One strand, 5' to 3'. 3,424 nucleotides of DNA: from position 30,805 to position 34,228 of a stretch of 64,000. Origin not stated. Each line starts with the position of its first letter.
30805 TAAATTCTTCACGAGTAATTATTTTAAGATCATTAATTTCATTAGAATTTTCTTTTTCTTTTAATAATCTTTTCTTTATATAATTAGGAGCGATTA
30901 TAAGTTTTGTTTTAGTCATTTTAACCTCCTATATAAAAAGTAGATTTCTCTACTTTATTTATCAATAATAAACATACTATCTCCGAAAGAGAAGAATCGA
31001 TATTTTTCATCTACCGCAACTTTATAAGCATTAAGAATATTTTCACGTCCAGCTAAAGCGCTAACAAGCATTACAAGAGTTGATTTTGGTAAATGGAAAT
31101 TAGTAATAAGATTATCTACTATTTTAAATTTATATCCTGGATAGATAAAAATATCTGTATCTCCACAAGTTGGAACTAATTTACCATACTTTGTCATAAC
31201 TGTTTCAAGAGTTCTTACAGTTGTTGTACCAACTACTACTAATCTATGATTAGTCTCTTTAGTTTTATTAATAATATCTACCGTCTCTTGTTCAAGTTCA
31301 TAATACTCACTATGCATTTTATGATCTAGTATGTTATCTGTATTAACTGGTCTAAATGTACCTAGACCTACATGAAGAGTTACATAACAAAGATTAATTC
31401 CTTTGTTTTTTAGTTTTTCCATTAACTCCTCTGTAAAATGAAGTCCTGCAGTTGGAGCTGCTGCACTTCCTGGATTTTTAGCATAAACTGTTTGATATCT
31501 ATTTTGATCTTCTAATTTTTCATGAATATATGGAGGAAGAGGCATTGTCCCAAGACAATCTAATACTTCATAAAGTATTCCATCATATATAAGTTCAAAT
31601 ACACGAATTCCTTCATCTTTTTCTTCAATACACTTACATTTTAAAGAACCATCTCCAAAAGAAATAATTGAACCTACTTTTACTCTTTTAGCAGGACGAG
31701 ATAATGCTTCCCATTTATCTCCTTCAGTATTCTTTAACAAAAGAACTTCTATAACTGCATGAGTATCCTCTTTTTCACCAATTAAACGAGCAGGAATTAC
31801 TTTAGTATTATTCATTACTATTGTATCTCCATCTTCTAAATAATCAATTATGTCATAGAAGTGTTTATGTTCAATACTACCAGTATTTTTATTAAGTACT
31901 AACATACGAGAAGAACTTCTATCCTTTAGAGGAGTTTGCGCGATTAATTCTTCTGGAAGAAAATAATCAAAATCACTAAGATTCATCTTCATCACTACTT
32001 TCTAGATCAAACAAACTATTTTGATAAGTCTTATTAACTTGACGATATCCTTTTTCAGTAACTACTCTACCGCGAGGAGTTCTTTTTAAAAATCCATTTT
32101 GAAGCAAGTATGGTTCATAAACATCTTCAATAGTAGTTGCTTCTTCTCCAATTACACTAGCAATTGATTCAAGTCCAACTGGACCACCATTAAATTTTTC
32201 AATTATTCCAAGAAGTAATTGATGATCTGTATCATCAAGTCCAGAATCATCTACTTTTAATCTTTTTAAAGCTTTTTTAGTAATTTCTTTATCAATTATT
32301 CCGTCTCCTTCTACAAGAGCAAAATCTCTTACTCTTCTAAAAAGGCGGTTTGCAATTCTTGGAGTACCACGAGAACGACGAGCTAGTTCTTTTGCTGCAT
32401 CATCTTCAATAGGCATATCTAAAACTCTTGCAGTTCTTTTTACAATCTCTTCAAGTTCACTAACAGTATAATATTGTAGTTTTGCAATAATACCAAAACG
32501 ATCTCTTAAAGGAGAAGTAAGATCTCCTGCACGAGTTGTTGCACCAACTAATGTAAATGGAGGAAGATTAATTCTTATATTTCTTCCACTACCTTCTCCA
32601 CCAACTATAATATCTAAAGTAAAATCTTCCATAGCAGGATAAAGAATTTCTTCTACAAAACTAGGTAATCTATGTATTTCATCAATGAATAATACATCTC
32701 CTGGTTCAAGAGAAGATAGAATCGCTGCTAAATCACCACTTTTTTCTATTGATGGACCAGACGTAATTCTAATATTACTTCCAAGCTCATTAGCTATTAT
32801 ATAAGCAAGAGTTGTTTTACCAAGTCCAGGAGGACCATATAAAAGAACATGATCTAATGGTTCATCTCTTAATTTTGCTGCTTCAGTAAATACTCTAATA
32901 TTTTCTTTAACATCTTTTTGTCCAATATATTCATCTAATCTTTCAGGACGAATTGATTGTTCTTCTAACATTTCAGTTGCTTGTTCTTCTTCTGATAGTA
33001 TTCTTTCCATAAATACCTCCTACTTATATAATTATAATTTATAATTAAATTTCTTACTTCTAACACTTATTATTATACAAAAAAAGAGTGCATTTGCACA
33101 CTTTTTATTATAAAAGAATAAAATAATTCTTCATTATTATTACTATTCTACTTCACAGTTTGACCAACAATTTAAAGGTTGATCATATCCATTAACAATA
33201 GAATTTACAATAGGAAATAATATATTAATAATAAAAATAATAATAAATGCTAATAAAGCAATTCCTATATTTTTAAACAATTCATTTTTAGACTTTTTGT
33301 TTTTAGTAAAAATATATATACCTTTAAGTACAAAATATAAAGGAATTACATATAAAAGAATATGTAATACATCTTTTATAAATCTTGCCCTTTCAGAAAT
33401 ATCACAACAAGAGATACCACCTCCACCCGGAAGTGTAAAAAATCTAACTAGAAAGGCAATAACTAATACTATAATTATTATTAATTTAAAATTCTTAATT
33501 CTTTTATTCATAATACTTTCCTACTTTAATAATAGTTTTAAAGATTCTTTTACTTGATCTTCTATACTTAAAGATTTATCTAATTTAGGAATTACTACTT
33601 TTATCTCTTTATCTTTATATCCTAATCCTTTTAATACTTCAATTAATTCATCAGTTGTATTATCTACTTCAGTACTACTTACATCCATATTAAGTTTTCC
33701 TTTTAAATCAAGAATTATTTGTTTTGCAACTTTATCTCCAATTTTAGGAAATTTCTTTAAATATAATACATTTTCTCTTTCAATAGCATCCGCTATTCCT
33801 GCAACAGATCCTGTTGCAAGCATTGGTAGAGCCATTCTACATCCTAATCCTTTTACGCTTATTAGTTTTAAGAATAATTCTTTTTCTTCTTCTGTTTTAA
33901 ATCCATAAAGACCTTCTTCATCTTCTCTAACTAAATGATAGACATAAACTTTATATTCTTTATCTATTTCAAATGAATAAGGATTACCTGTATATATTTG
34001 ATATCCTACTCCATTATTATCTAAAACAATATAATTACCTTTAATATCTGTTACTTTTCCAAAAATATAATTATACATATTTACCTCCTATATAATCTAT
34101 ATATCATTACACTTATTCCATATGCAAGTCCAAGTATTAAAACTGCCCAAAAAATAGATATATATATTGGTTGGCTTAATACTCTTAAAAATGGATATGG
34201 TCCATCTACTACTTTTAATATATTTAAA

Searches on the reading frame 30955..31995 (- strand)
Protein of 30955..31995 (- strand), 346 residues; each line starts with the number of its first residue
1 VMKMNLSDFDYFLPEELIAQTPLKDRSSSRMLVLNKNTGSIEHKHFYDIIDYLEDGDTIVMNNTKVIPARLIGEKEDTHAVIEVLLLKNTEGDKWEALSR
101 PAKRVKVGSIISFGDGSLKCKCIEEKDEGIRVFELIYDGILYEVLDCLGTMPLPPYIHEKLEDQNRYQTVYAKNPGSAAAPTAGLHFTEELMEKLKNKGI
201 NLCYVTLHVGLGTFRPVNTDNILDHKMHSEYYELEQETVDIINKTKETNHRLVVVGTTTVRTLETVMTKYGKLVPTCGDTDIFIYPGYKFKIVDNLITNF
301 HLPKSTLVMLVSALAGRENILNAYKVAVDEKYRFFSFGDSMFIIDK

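Call 68: search_protein_families(library=pfam, proteins=[window:30955-31995:-], max_evalue=0.00001)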
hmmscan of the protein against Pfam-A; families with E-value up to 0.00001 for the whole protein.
window:30955-31995:- (346 aa): 1 family
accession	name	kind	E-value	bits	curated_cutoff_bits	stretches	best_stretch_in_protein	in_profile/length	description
PF02547.20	Queuosine_synth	-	9.7e-141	469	25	1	6-343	1-322/322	Queuosine biosynthesis protein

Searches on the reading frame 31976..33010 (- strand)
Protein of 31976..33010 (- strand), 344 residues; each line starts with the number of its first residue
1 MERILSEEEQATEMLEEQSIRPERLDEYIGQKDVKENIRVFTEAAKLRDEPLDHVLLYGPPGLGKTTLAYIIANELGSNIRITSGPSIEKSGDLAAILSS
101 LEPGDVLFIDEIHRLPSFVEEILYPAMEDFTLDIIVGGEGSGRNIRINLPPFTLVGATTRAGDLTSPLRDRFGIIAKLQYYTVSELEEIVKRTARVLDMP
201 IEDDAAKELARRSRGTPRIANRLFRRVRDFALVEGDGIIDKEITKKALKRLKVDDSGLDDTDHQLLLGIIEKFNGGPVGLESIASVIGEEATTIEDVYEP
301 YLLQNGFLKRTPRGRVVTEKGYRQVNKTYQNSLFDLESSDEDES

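Call 68: search_protein_families(library=pfam, proteins=[window:31976-33010:-], max_evalue=0.00001)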
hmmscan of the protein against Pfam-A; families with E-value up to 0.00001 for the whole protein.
window:31976-33010:- (344 aa): 6 families
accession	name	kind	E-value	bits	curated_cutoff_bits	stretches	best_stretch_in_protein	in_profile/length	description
PF05496.18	RuvB_N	-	2.4e-76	255.3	27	1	20-178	1-159/159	Holliday junction DNA helicase RuvB P-loop domain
PF17864.7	AAA_lid_4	-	1.9e-32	111.3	27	1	181-254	1-74/74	RuvB AAA lid domain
PF05491.19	RuvB_C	-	1e-24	86.7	24.7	1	256-323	2-69/72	RuvB C-terminal winged helix domain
PF00004.35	AAA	-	9.2e-21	75.1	21.2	1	55-178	1-129/131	ATPase family associated with various cellular activities (AAA)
PF07728.20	AAA_5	-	1.6e-09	38.3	22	1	54-172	1-139/139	AAA domain (dynein-related subfamily)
PF13173.12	AAA_14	-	3.6e-06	27.5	27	0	55-138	5-97/129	AAA domain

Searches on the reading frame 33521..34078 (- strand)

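Call 80: search_protein_families(library=pfam, proteins=[window:33521-34078:-], max_evalue=0.001)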
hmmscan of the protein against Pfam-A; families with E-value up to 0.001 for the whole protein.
window:33521-34078:- (185 aa): 3 families
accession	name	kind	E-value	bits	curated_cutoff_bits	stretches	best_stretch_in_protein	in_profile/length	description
PF01330.27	RuvA_N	-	1.6e-16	60.5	23.6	1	1-59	1-61/61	RuvA N terminal domain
PF14520.12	HHH_5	-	6.3e-10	39.8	27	1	69-126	1-56/57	Helix-hairpin-helix domain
PF07499.19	RuvA_C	-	7e-08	33.3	24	1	142-183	3-46/47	RuvA, C-terminal domain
